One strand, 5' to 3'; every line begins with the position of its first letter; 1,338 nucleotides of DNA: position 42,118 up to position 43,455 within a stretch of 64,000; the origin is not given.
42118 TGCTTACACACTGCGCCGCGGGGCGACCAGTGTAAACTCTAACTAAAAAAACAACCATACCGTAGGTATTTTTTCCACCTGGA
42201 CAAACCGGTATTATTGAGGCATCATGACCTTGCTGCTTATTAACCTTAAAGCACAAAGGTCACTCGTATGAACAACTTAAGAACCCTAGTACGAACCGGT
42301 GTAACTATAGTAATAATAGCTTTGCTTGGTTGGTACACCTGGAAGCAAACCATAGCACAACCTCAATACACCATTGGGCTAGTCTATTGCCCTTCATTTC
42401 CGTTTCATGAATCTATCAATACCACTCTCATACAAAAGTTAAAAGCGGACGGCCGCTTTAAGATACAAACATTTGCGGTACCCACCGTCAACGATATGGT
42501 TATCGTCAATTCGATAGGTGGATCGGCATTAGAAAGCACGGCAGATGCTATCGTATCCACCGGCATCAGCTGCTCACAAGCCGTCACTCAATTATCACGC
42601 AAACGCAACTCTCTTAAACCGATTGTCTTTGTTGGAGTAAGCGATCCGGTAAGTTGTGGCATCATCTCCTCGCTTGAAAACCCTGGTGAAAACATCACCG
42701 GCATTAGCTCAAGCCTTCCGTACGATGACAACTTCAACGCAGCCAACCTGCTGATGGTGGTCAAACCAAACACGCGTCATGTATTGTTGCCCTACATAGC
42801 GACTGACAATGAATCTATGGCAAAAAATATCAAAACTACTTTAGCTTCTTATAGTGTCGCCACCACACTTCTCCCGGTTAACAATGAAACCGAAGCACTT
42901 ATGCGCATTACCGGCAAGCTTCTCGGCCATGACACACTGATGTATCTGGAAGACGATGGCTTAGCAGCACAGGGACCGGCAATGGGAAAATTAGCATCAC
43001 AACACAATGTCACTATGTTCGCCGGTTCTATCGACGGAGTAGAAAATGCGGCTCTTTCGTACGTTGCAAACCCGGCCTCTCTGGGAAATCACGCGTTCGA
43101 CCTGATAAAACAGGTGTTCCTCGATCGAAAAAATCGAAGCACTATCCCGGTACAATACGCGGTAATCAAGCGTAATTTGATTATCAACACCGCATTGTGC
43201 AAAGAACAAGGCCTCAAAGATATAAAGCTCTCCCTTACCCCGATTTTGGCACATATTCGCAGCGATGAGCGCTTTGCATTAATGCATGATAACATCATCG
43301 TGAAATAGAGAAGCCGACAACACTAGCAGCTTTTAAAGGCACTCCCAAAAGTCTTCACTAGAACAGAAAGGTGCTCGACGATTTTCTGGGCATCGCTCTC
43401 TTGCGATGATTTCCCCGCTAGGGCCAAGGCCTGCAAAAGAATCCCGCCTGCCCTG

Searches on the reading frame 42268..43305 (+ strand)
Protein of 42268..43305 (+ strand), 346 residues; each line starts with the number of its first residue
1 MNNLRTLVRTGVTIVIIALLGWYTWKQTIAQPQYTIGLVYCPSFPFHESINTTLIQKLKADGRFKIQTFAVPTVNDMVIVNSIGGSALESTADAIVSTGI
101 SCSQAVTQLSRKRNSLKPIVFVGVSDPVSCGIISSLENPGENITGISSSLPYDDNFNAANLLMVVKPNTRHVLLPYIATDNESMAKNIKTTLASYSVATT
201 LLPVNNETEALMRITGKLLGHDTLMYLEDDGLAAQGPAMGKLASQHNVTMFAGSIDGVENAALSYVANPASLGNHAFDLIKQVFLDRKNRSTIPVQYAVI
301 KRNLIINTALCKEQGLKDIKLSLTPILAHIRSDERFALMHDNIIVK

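Call 20: search_protein_families(library=pfam, proteins=[window:42268-43305:+], max_evalue=0.01)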
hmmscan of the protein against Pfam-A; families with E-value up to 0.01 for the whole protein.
window:42268-43305:+ (346 aa): 1 family
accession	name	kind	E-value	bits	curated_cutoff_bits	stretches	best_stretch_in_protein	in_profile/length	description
PF04392.18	ABC_sub_bind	-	2.2e-19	70.2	25.9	1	92-316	61-279/293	ABC transporter substrate binding protein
